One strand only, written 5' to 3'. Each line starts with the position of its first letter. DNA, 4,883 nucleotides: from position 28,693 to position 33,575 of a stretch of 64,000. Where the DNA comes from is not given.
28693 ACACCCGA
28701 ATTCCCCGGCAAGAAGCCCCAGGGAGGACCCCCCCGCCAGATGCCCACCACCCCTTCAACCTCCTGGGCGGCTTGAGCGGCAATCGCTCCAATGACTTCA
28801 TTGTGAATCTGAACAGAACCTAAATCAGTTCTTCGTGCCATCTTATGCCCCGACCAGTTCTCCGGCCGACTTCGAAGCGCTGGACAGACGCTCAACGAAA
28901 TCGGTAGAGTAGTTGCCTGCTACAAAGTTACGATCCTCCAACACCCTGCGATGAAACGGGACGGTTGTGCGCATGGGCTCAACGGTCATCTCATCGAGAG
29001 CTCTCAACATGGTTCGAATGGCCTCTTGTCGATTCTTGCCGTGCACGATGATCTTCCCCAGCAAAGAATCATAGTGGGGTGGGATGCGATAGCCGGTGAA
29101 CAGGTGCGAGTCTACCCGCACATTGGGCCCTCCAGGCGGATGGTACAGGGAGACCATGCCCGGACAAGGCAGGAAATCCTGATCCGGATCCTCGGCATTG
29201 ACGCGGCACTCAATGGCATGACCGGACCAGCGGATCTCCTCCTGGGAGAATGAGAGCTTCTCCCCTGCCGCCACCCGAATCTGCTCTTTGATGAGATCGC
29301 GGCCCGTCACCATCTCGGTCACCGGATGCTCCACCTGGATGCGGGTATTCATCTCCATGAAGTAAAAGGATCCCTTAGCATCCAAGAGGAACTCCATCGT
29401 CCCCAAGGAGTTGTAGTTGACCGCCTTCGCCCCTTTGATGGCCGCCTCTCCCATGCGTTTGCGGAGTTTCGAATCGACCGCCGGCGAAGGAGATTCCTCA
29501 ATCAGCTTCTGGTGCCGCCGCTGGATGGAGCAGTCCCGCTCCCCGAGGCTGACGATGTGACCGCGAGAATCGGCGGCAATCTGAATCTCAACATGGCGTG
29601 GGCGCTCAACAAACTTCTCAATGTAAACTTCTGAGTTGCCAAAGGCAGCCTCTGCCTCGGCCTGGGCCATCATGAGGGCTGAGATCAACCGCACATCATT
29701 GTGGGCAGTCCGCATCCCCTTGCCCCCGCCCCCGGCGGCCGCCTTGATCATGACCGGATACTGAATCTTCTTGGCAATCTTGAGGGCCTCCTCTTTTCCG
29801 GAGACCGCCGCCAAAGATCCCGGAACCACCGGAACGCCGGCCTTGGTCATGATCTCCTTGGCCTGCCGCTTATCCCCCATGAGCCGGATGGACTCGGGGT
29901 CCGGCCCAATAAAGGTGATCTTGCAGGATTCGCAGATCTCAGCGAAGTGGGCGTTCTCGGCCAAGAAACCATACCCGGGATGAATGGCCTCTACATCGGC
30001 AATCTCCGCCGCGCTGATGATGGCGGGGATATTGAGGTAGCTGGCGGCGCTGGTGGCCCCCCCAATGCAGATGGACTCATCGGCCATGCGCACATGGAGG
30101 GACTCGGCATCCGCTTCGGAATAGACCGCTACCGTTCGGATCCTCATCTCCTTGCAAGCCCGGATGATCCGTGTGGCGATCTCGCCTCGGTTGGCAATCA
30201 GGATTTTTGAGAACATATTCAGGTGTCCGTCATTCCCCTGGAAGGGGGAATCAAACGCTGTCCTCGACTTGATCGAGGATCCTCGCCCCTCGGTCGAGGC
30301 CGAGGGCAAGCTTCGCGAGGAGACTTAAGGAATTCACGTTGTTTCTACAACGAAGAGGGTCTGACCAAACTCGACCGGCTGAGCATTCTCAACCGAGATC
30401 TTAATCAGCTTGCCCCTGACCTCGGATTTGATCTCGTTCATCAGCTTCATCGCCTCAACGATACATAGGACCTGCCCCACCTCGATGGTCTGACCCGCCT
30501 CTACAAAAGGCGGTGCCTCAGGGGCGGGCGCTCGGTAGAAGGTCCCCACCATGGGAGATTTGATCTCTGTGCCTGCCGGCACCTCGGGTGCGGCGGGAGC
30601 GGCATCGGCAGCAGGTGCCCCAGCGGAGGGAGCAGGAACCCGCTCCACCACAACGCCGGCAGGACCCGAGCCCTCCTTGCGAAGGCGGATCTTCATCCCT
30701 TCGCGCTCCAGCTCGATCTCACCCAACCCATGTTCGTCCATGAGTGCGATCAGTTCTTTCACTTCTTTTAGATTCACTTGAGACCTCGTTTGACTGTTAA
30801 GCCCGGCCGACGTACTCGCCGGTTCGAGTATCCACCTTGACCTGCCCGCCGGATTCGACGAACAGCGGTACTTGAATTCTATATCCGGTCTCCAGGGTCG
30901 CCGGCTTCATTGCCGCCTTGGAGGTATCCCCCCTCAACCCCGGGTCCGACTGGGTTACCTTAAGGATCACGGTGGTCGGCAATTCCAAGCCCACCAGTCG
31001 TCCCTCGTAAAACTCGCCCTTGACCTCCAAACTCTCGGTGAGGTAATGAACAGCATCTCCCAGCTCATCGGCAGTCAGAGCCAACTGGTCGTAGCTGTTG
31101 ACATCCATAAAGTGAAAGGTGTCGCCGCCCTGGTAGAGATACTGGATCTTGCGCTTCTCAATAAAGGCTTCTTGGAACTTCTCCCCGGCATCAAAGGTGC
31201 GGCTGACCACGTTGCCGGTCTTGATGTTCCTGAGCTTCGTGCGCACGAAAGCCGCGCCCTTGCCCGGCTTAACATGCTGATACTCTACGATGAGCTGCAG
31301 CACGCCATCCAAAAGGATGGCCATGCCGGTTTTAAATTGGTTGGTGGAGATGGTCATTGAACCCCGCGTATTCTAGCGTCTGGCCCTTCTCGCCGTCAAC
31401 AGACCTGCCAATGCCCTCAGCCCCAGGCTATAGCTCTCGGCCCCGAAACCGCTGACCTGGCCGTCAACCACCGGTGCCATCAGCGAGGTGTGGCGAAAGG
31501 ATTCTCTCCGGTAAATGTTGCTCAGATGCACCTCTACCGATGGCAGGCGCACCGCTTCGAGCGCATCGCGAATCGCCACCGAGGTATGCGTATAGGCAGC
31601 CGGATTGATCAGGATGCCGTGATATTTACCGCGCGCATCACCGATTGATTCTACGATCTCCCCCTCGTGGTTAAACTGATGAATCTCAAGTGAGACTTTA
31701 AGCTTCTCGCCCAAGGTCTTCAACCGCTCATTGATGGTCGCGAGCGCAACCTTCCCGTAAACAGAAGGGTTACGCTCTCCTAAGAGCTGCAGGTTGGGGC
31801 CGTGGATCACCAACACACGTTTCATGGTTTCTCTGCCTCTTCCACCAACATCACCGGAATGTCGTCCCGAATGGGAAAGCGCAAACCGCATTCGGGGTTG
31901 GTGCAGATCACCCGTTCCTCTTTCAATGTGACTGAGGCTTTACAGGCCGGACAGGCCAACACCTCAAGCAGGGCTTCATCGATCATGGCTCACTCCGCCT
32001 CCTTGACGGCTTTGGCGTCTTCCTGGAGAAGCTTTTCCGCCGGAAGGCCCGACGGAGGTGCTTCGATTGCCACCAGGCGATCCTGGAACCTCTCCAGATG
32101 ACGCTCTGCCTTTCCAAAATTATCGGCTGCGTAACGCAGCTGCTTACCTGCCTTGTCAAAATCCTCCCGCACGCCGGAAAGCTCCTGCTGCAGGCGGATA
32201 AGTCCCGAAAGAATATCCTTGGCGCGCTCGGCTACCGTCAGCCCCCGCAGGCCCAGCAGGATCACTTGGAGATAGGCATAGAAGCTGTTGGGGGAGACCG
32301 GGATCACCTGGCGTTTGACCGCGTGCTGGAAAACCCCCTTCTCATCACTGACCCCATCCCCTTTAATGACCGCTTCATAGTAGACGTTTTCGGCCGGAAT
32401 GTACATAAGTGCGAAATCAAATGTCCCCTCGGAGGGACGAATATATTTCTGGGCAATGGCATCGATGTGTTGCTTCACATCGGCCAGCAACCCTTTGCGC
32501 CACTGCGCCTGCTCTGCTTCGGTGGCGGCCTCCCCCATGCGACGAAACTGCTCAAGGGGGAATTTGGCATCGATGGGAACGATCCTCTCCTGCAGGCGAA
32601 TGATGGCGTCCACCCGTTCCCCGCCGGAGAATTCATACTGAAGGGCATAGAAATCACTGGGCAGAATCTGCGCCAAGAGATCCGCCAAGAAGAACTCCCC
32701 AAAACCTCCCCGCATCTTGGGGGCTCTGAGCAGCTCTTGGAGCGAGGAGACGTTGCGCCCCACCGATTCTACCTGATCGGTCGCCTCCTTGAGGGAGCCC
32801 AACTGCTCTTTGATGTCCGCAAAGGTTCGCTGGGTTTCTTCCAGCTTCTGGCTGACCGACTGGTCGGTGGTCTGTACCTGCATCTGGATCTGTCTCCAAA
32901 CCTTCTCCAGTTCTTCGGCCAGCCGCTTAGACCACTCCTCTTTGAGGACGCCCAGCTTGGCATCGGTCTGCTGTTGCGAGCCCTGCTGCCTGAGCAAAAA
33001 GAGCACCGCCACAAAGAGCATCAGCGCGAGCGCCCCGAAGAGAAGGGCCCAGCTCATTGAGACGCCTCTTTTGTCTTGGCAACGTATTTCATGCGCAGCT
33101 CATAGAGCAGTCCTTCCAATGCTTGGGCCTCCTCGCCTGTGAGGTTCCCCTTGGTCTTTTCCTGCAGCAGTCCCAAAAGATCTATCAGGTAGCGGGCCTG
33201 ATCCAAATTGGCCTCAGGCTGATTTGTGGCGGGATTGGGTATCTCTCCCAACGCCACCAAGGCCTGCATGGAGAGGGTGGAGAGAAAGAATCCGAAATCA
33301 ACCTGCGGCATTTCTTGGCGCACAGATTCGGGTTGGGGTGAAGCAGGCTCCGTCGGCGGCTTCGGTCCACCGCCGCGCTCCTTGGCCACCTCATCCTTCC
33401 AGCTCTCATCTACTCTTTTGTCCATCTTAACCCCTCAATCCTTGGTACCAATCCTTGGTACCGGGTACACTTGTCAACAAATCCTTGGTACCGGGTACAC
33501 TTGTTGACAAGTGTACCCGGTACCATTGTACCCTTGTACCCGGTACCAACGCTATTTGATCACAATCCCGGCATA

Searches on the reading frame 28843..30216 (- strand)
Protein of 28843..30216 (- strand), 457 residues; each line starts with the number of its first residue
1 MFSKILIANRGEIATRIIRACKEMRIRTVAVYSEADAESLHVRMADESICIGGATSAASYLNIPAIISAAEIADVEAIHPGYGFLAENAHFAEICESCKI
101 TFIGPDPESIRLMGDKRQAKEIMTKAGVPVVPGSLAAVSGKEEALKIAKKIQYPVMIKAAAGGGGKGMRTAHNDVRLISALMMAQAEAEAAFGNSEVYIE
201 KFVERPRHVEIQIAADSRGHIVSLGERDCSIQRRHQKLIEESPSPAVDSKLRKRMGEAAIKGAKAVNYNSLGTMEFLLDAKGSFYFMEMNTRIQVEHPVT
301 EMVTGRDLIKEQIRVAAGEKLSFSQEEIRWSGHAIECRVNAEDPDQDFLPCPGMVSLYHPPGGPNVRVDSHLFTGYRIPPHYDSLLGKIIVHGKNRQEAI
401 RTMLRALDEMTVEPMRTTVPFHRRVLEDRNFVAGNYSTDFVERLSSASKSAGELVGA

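Call 40: find_homologous_proteins(query=window:28843-30216:-, max_evalue=1e-100)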
Query window:28843-30216:- (457 aa): 8000 proteins with E <= 1e-100 among 8000 candidates; the best 120 are listed.
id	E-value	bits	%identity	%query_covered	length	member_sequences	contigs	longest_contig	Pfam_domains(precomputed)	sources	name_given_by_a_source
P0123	0.0e+0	1016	100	100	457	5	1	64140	PF02786.23,PF00289.29,PF02222.28,PF07478.19,PF02785.26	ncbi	-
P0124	3.3e-249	846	80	100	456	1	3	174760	PF02786.23,PF00289.29,PF02222.28,PF07478.19,PF02785.26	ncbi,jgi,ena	-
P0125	1.9e-248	843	80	100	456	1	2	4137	PF02786.23,PF00289.29,PF02222.28,PF08443.17,PF07478.19,PF02785.26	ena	-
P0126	3.4e-247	839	79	100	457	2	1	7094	PF02786.23,PF00289.29,PF02222.28,PF08443.17,PF07478.19,PF02785.26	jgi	-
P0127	3.7e-247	839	80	100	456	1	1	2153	PF13549.12,PF02786.23,PF00289.29,PF02222.28,PF07478.19,PF02785.26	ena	-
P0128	1.3e-246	837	79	100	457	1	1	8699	PF02786.23,PF00289.29,PF02222.28,PF08443.17,PF07478.19,PF02785.26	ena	-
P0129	2.4e-246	836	79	100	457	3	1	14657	PF02786.23,PF00289.29,PF02222.28,PF08443.17,PF07478.19,PF02785.26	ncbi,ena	-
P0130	1.2e-245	834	78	100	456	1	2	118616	PF02786.23,PF00289.29,PF02222.28,PF07478.19,PF02785.26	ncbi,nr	ncbi:MAG: acetyl-CoA carboxylase biotin carboxylase subunit [Candidatus Omnitrophica bacterium]|nr:a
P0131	1.2e-245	834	79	100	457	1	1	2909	PF02786.23,PF00289.29,PF02222.28,PF07478.19,PF02785.26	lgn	-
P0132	3.3e-245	832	77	100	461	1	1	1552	PF02786.23,PF00289.29,PF02222.28,PF08443.17,PF07478.19,PF02785.26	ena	-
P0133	2.9e-244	829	78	100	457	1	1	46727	PF02786.23,PF00289.29,PF02222.28,PF07478.19,PF02785.26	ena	-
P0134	3.0e-244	829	79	100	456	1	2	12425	PF02786.23,PF00289.29,PF02222.28,PF07478.19,PF02785.26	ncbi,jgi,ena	-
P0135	3.0e-244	829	80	100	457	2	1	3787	PF02786.23,PF00289.29,PF02222.28,PF08443.17,PF07478.19,PF02785.26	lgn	-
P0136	4.0e-244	829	79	100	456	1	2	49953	PF02786.23,PF00289.29,PF02222.28,PF07478.19,PF02785.26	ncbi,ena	-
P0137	7.1e-244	828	78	100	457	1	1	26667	PF02786.23,PF00289.29,PF02222.28,PF08443.17,PF07478.19,PF02785.26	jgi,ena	-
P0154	2.5e-241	820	78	100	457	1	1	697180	PF02786.23,PF00289.29,PF02222.28,PF08443.17,PF07478.19,PF02785.26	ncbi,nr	ncbi:MAG: acetyl-CoA carboxylase biotin carboxylase subunit [Candidatus Omnitrophica bacterium]|nr:a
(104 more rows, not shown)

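Call 41: find_encoding_contigs(protein=P0124, flank=10000, max_places=2)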
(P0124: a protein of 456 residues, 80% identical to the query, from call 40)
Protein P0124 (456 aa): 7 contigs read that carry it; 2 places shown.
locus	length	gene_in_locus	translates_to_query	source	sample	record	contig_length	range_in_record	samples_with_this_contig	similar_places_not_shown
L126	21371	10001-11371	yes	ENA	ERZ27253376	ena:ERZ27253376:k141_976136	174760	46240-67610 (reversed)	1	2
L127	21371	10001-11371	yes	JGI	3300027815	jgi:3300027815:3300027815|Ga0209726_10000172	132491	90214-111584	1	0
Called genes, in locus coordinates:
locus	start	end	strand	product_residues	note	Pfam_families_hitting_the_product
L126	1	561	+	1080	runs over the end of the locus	PF01656:CbiA, PF13500:AAA_26 (faint), PF07685:GATase_3, PF07715:Plug, PF00593:TonB_dep_Rec_b-barrel, PF14905:OMP_b-brl_3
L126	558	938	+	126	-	PF14478:DUF4430 (weak)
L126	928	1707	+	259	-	-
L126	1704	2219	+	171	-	PF20221:DUF6580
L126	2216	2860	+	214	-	PF03544:TonB_C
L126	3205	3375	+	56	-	PF01165:Ribosomal_S21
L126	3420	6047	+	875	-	PF00675:Peptidase_M16, PF05193:Peptidase_M16_C, PF00675:Peptidase_M16, PF05193:Peptidase_M16_C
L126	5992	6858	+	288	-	PF01875:Memo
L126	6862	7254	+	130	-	PF08899:DUF1844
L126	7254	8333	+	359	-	PF02646:RmuC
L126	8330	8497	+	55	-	PF03966:Trm112p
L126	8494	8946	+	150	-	PF01220:DHquinase_II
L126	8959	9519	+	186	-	PF08207:EFP_N, PF01132:EFP, PF09285:Elong-fact-P_C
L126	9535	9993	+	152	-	PF00364:Biotin_lipoyl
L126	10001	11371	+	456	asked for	PF00289:Biotin_carb_N, PF02222:ATP-grasp, PF02786:CPSase_L_D2, PF07478:Dala_Dala_lig_C, PF02785:Biotin_carb_C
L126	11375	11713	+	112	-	PF03780:Asp23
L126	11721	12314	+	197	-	-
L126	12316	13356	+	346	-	PF00365:PFK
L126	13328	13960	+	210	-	PF13580:SIS_2, PF01380:SIS (faint)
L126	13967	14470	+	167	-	PF01467:CTP_transf_like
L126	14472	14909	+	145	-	PF17792:ThiD2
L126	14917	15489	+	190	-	PF02581:TMP-TENI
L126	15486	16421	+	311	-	PF00294:PfkB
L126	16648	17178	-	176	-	-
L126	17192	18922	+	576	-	PF13191:AAA_16, PF13401:AAA_22 (faint)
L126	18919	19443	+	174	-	PF01230:HIT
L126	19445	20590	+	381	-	PF01966:HD, PF13286:HD_assoc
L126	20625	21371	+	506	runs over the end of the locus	PF01590:GAF (weak), PF13185:GAF_2 (weak), PF13492:GAF_3 (weak), PF13487:HD_5, PF01966:HD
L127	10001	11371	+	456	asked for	PF00289:Biotin_carb_N, PF02222:ATP-grasp, PF02786:CPSase_L_D2, PF07478:Dala_Dala_lig_C, PF02785:Biotin_carb_C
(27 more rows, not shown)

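Call 42: find_encoding_contigs(protein=P0130, flank=10000, max_places=2)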
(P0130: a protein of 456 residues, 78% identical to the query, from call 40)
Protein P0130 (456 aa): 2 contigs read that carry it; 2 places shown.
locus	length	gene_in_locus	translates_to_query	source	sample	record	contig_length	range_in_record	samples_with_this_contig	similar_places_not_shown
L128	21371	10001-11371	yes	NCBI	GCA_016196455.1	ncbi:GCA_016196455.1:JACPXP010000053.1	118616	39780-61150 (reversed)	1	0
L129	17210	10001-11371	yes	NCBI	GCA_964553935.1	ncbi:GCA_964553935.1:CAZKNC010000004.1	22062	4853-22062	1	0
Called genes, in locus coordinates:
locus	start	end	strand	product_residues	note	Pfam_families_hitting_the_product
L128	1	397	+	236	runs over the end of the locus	-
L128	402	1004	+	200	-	PF01618:MotA_ExbB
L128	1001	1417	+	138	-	PF02472:ExbD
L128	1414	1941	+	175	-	PF03544:TonB_C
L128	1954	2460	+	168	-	PF20221:DUF6580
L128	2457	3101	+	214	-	PF03544:TonB_C (faint)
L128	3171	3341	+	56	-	PF01165:Ribosomal_S21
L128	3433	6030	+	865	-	PF00675:Peptidase_M16, PF05193:Peptidase_M16_C, PF00675:Peptidase_M16, PF05193:Peptidase_M16_C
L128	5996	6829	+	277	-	PF01875:Memo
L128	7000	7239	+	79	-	PF08899:DUF1844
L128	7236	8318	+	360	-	PF02646:RmuC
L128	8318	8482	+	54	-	PF03966:Trm112p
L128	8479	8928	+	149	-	PF01220:DHquinase_II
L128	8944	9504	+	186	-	PF08207:EFP_N, PF01132:EFP, PF09285:Elong-fact-P_C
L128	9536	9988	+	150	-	PF00364:Biotin_lipoyl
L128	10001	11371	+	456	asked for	PF00289:Biotin_carb_N, PF02222:ATP-grasp, PF02786:CPSase_L_D2, PF07478:Dala_Dala_lig_C, PF02785:Biotin_carb_C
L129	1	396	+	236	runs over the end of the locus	-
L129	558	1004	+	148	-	PF01618:MotA_ExbB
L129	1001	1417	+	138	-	PF02472:ExbD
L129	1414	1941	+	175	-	PF03544:TonB_C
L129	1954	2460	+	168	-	PF20221:DUF6580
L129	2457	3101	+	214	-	PF03544:TonB_C (faint)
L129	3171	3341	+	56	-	PF01165:Ribosomal_S21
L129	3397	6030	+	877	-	PF00675:Peptidase_M16, PF05193:Peptidase_M16_C, PF00675:Peptidase_M16, PF05193:Peptidase_M16_C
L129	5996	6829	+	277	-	PF01875:Memo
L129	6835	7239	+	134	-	PF08899:DUF1844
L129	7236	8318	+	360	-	PF02646:RmuC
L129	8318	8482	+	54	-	PF03966:Trm112p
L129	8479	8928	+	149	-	PF01220:DHquinase_II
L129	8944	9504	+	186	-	PF08207:EFP_N, PF01132:EFP, PF09285:Elong-fact-P_C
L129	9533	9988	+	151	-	PF00364:Biotin_lipoyl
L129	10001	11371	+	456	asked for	PF00289:Biotin_carb_N, PF02222:ATP-grasp, PF02786:CPSase_L_D2, PF07478:Dala_Dala_lig_C, PF02785:Biotin_carb_C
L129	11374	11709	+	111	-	PF03780:Asp23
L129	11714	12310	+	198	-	-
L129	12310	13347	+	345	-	PF00365:PFK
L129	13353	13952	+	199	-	PF13580:SIS_2, PF01380:SIS (faint)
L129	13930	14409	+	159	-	PF01467:CTP_transf_like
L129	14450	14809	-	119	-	-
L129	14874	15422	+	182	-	PF02581:TMP-TENI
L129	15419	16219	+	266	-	-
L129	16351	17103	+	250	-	PF01476:LysM, PF01551:Peptidase_M23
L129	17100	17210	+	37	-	?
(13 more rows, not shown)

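Call 43: find_encoding_contigs(protein=P0154, flank=10000, max_places=2)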
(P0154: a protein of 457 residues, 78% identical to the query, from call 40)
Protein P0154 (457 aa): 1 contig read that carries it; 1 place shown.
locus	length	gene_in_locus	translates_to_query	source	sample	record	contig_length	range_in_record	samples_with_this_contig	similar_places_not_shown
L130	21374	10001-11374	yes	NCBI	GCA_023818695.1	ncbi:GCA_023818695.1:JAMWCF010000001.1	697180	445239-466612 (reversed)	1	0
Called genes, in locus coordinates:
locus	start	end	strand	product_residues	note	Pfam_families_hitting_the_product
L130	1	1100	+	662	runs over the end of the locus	PF07715:Plug, PF00593:TonB_dep_Rec_b-barrel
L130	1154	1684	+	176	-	PF20221:DUF6580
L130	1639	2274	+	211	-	-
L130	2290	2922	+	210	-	-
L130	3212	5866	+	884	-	PF00675:Peptidase_M16, PF05193:Peptidase_M16_C, PF00675:Peptidase_M16, PF05193:Peptidase_M16_C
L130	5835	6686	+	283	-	PF01875:Memo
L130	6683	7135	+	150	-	PF08899:DUF1844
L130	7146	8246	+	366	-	PF02646:RmuC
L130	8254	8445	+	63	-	PF03966:Trm112p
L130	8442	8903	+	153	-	PF01220:DHquinase_II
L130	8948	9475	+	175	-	PF08207:EFP_N, PF01132:EFP, PF09285:Elong-fact-P_C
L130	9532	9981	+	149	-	PF00364:Biotin_lipoyl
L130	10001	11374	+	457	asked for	PF00289:Biotin_carb_N, PF02786:CPSase_L_D2, PF08443:RimK (weak), PF02222:ATP-grasp, PF07478:Dala_Dala_lig_C, PF02785:Biotin_carb_C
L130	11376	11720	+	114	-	PF03780:Asp23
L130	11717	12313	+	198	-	-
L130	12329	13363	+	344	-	PF00365:PFK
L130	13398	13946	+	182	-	PF13580:SIS_2, PF01380:SIS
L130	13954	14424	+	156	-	PF01467:CTP_transf_like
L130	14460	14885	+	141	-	PF17792:ThiD2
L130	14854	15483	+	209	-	PF00215:OMPdecase (faint), PF02581:TMP-TENI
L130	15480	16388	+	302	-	PF00294:PfkB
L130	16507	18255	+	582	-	-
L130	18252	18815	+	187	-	PF04677:CwfJ_C_1 (weak), PF01230:HIT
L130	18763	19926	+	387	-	PF01966:HD, PF13286:HD_assoc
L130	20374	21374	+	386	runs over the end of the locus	PF01590:GAF (weak), PF13185:GAF_2, PF13492:GAF_3, PF13487:HD_5, PF01966:HD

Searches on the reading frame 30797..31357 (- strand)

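Call 7: search_protein_families(library=pfam, proteins=[window:30797-31357:-])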
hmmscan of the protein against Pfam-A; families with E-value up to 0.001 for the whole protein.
window:30797-31357:- (186 aa): 3 families
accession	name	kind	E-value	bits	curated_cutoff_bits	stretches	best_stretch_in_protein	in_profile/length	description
PF08207.18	EFP_N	-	2.3e-25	88.8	23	1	4-61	1-58/58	Elongation factor P (EF-P) KOW-like domain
PF09285.17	Elong-fact-P_C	-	5e-25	87.4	25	1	130-185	1-56/56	Elongation factor P, C-terminal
PF01132.26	EFP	-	2.4e-18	66.3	27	1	69-121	1-53/54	Elongation factor P (EF-P) OB domain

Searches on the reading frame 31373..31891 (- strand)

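Call 7: search_protein_families(library=pfam, proteins=[window:31373-31891:-])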
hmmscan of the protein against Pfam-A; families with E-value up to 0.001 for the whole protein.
window:31373-31891:- (172 aa): 1 family
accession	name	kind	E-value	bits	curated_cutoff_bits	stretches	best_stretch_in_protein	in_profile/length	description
PF01220.24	DHquinase_II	-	4.6e-55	185.6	23.3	1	25-161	1-137/138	Dehydroquinase class II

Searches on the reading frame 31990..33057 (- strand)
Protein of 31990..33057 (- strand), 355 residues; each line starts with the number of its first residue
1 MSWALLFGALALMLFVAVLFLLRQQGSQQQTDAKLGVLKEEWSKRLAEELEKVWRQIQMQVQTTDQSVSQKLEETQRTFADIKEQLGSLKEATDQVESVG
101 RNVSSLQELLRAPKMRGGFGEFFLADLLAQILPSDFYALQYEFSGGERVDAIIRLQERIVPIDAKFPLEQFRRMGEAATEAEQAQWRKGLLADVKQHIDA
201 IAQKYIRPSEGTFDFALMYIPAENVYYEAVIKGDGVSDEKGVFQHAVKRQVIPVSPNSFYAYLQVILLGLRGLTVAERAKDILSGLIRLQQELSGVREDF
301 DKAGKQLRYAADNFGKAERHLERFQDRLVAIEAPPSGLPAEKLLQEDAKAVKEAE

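Call 7: search_protein_families(library=pfam, proteins=[window:31990-33057:-])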
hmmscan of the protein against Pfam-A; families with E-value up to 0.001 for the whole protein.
window:31990-33057:- (355 aa): 5 families
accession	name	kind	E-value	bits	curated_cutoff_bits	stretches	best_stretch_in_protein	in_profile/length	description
PF02646.22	RmuC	-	2.8e-55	187.9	26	1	49-322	2-271/291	RmuC family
PF06103.16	DUF948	-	6.7e-07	29.8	37.2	1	26-107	24-88/89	Bacterial protein of unknown function (DUF948)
PF06009.19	Laminin_II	-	0.00045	20.7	33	0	43-110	1-68/138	Laminin Domain II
PF13907.11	CHD1-like_C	-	0.00083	20.2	28.3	0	31-73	29-70/96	Chromodomain-helicase-DNA-binding protein 1-like, C-terminal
PF16566.10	CREPT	-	0.00084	19.9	29.3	1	38-119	59-136/147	Cell-cycle alteration and expression-elevated protein in tumour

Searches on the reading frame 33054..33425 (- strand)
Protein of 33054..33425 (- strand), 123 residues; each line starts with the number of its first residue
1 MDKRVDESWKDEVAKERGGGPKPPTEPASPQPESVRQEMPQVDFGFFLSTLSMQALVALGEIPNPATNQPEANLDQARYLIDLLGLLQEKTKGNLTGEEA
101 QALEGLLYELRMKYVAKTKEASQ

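Call 7: search_protein_families(library=pfam, proteins=[window:33054-33425:-])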
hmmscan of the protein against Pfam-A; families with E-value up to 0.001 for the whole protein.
window:33054-33425:- (123 aa): 1 family
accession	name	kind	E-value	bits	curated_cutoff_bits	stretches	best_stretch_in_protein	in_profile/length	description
PF08899.16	DUF1844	-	6.3e-28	97.2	27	1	41-115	1-75/76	Domain of unknown function (DUF1844)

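Call 13: find_encoding_contigs(protein=window:33054-33425:-, flank=10000, max_places=10)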
Protein window:33054-33425:- (123 aa): no gene with exactly this product is on record in the collection.
